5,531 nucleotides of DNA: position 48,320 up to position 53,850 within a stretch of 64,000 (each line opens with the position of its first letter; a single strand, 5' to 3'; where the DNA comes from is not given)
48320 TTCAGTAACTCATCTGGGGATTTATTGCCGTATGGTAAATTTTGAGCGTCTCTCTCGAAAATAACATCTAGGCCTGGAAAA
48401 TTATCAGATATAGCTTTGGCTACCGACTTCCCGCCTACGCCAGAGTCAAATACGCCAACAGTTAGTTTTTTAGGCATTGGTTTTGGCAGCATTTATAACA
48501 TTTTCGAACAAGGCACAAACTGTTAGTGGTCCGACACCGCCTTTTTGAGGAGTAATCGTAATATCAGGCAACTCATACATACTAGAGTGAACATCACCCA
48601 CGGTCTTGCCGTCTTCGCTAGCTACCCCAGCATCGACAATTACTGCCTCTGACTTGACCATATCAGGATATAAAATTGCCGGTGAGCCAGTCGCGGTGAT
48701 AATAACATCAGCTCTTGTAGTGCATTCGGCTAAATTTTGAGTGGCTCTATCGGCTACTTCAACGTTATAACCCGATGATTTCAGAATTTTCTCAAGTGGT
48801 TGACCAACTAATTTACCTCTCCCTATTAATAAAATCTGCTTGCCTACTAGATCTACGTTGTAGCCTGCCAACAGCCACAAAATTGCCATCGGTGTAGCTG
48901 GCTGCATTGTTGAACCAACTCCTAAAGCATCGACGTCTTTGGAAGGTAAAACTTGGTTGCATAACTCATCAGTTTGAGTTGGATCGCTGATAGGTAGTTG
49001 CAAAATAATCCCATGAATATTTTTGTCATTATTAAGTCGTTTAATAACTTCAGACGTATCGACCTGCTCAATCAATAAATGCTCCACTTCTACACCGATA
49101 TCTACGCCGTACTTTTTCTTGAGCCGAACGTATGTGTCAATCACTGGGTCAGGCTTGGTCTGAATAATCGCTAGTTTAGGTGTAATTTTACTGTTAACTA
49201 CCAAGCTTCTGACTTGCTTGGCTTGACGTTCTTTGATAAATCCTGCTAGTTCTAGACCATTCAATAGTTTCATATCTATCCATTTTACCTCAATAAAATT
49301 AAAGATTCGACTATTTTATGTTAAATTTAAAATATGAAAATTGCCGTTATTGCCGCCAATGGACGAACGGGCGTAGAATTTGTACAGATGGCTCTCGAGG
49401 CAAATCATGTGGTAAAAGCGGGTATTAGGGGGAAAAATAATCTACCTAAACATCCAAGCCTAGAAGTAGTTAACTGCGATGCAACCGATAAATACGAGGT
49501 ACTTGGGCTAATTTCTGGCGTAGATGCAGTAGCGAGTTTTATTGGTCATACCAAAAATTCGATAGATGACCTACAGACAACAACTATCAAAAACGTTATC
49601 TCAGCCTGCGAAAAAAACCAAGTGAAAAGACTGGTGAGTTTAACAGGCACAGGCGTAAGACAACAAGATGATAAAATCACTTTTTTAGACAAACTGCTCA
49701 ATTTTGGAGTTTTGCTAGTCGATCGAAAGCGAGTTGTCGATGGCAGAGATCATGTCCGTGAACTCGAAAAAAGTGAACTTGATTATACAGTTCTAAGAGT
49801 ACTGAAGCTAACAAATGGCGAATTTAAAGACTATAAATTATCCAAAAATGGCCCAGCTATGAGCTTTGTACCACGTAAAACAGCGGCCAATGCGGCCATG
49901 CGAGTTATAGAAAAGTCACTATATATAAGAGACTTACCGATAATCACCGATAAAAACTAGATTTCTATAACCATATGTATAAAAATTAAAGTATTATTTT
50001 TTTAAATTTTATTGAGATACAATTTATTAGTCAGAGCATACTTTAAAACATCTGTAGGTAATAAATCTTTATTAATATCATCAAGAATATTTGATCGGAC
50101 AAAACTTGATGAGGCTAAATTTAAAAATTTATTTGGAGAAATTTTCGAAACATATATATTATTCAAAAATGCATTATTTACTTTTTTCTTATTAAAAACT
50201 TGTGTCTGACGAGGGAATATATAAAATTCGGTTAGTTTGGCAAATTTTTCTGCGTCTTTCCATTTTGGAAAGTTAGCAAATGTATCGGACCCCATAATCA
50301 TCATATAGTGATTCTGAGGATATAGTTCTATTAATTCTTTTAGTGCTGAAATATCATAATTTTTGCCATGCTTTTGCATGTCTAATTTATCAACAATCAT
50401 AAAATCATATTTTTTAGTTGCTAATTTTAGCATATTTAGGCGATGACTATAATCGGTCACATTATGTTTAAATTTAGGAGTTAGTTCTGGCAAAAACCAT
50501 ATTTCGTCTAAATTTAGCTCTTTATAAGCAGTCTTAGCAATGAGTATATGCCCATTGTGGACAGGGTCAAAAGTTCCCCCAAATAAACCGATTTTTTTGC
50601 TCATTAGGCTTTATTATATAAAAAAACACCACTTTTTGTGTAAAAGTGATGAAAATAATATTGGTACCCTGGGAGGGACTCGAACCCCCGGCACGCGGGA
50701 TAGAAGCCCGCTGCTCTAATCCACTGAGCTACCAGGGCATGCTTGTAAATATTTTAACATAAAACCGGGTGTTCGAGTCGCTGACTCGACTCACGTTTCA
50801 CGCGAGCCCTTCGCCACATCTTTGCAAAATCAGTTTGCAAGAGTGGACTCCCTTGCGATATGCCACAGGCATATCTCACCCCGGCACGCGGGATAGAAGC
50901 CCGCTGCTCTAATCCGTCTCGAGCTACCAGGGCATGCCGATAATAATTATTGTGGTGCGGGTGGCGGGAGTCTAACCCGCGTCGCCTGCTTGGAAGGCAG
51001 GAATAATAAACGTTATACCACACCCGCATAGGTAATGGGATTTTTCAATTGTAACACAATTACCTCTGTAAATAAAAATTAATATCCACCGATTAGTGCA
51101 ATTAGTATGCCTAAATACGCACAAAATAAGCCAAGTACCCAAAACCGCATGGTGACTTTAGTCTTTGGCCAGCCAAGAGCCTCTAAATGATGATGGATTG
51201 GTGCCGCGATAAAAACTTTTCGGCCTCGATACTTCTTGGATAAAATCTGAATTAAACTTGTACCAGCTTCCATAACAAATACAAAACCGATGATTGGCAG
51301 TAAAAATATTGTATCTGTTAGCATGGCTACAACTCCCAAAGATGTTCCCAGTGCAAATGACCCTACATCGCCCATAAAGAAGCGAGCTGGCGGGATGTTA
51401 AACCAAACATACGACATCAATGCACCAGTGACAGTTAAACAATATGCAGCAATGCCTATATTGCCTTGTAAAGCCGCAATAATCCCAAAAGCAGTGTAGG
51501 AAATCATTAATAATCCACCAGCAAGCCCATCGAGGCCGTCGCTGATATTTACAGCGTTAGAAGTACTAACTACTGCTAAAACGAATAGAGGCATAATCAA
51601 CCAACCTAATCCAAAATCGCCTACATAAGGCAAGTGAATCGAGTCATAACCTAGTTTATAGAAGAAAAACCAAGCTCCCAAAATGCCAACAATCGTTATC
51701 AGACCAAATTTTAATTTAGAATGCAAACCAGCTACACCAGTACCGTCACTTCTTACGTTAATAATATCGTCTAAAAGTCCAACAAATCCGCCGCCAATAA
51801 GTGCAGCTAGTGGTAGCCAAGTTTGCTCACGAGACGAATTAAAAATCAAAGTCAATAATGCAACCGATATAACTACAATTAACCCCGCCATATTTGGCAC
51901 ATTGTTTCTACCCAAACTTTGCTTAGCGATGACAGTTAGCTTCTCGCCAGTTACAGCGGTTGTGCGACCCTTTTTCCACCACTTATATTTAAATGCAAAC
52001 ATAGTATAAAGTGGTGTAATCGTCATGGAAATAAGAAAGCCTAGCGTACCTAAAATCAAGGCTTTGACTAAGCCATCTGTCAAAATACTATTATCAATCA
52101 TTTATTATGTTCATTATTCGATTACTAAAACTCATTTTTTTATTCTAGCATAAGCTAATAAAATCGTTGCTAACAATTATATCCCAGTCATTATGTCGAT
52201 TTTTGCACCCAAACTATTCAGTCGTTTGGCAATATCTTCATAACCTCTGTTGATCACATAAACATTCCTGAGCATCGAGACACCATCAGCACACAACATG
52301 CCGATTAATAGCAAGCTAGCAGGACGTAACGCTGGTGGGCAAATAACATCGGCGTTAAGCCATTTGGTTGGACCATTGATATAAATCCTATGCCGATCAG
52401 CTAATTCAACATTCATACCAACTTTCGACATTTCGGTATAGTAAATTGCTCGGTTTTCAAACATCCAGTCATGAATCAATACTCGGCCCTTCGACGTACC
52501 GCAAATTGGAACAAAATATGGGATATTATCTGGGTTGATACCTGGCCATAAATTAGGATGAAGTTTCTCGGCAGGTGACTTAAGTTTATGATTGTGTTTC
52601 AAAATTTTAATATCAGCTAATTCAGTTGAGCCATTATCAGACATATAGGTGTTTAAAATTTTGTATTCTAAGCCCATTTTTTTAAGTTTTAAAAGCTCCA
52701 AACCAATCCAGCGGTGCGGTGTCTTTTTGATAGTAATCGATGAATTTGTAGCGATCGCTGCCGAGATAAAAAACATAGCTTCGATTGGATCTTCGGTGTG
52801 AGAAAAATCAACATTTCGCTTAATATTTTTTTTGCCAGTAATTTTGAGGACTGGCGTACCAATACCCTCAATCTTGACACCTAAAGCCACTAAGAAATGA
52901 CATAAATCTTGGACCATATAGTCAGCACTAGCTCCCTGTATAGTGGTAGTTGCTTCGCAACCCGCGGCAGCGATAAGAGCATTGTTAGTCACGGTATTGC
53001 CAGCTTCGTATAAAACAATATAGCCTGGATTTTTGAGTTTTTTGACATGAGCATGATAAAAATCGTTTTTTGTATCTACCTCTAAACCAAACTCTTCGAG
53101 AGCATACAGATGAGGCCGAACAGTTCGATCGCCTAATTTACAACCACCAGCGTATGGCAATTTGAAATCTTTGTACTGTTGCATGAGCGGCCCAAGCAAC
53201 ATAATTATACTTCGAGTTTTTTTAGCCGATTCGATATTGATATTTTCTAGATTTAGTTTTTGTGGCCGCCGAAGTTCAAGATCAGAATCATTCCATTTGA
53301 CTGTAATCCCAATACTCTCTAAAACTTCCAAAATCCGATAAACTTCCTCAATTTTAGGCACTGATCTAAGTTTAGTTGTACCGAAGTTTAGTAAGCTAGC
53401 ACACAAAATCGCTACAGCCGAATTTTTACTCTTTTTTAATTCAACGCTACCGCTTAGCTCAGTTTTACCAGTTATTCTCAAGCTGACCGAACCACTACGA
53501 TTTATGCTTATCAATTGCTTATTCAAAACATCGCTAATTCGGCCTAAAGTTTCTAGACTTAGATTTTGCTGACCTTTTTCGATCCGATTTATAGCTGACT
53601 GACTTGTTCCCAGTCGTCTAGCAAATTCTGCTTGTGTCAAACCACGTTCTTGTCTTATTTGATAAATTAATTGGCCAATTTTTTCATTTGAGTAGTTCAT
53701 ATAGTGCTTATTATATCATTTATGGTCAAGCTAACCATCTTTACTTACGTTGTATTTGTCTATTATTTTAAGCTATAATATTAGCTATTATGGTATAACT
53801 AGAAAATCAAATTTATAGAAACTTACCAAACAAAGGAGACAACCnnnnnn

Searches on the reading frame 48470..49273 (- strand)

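Call 6: search_protein_families(library=pfam, proteins=[window:48470-49273:-])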
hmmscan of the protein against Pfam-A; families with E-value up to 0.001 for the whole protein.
window:48470-49273:- (267 aa): 3 families
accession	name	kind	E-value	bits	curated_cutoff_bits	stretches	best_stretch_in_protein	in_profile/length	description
PF02882.25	THF_DHG_CYH_C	-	6.5e-40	136.5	27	1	121-266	13-159/160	Tetrahydrofolate dehydrogenase/cyclohydrolase, NAD(P)-binding domain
PF00763.28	THF_DHG_CYH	-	2.3e-21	76.7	32.8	1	4-115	1-115/115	Tetrahydrofolate dehydrogenase/cyclohydrolase, catalytic domain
PF01488.26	Shikimate_DH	-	0.00091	19.8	24.3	0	172-206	60-95/138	Shikimate / quinate 5-dehydrogenase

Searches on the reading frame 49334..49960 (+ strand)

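Call 17: search_protein_families(library=pfam, proteins=[window:49334-49960:+])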
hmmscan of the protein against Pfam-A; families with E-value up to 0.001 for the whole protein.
window:49334-49960:+ (208 aa): 2 families
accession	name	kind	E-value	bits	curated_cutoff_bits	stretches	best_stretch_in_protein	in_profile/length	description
PF13460.12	NAD_binding_10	-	7e-28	98.2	27.2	1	8-193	2-182/184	NAD(P)H-binding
PF05368.20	NmrA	-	2.9e-07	30.8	27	1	2-101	4-103/298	NmrA-like family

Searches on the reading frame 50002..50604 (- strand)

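Call 17: search_protein_families(library=pfam, proteins=[window:50002-50604:-])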
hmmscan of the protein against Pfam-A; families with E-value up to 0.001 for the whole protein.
window:50002-50604:- (200 aa): 1 family
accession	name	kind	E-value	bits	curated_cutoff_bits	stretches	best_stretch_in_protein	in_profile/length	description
PF01467.32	CTP_transf_like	-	6.7e-22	78.6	21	1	7-170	1-131/133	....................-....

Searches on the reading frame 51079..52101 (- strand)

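Call 17: search_protein_families(library=pfam, proteins=[window:51079-52101:-])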
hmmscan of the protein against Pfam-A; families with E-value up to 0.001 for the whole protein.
window:51079-52101:- (340 aa): 1 family
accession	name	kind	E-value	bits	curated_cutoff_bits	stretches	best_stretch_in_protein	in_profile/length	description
PF00953.26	Glycos_transf_4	-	5.9e-31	108.1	27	1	98-261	5-158/160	Glycosyl transferase family 4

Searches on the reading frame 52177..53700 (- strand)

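Call 17: search_protein_families(library=pfam, proteins=[window:52177-53700:-])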
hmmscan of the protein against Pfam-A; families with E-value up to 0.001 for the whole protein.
window:52177-53700:- (507 aa): 9 families
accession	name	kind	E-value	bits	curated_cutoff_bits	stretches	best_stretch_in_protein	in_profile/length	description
PF00275.25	EPSP_synthase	-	1.3e-37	130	22.8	1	77-494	2-417/417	EPSP synthase (3-phosphoshikimate 1-carboxyvinyltransferase)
PF01381.28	HTH_3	-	6.7e-17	61.7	23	1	12-62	1-51/55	Helix-turn-helix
PF13560.12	HTH_31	-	9e-11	42.4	27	1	9-59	3-54/64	Helix-turn-helix domain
PF12844.13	HTH_19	-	5.8e-09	36.2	30.2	1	9-56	1-48/64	Helix-turn-helix domain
PF13744.12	HTH_37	-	1.7e-06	28.2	27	1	8-48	19-60/80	Helix-turn-helix domain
PF13443.12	HTH_26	-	1.9e-06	28.5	22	1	14-62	4-53/63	Cro/C1-type HTH DNA-binding domain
PF04545.22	Sigma70_r4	-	0.00047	20.1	24.1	0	15-42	15-42/50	Sigma-70, region 4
PF22495.2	HTH_92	-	0.00086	19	27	0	14-44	2-32/45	RsaL-like HTH domain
PF08279.18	HTH_11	-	0.00092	19.5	25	0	10-39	4-34/55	HTH domain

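Call 37: search_protein_families(library=ncbifam, proteins=[window:52177-53700:-], max_evalue=0.01)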
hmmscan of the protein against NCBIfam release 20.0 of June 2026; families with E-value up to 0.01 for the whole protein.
window:52177-53700:- (507 aa): 21 families
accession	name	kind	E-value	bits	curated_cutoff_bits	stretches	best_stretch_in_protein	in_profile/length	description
NF006873.0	PRK09369.1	subfamily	8.1e-92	308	297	1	73-503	3-416/419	UDP-N-acetylglucosamine 1-carboxyvinyltransferase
TIGR01072.1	murA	equivalog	1.1e-89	301.1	392.7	1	74-502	4-415/416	UDP-N-acetylglucosamine 1-carboxyvinyltransferase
NF009470.0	PRK12830.1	equivalog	1e-60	205.6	552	1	74-503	4-414/417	UDP-N-acetylglucosamine 1-carboxyvinyltransferase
TIGR03070.1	couple_hipB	subfamily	1.7e-14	53.5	71.65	1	7-63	2-58/58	type II toxin-antitoxin system Y4mF family antitoxin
TIGR01356.1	aroA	equivalog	2.6e-14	52.9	287.25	1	84-365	1-290/415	3-phosphoshikimate 1-carboxyvinyltransferase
NF041951.1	phage_RstR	subfamily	2.9e-07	30.7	80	1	8-60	3-55/108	RstR family transcriptional repressor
NF041575.1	antitoxPezA_Strep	equivalog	2e-06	27.8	290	1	8-95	2-88/158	type II toxin-antitoxin system antitoxin PezA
NF007271.0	PRK09726.1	equivalog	2.4e-06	27.5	79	1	3-62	8-67/88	type II toxin-antitoxin system antitoxin HipB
NF038139.1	Reg_Aceta_RamB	equivalog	2.5e-06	26.4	700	1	8-60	3-55/465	acetate metabolism transcriptional regulator RamB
NF006015.0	PRK08154.1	subfamily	3.2e-06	26.5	204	1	6-66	29-89/314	anaerobic benzoate catabolism transcriptional regulator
TIGR03830.1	CxxCG_CxxCG_HTH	subfamily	4.7e-06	26.4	61.8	1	5-47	63-105/127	type II TA system antitoxin MqsA family protein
NF047948.1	male_kill_WMK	equivalog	9.4e-06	25.3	300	1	5-60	160-215/300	WO male-killing family protein Wmk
TIGR00270.2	TIGR00270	equivalog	7.8e-05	22.5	110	1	9-70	77-138/159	multiprotein bridging factor aMBF1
TIGR02612.1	mob_myst_A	hypoth_equivalog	0.00024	21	122.6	0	12-63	30-83/150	mobile mystery protein A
NF007408.0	PRK09943.1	equivalog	0.00026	20.6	211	1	6-62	6-62/185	HTH-type transcriptional regulator PuuR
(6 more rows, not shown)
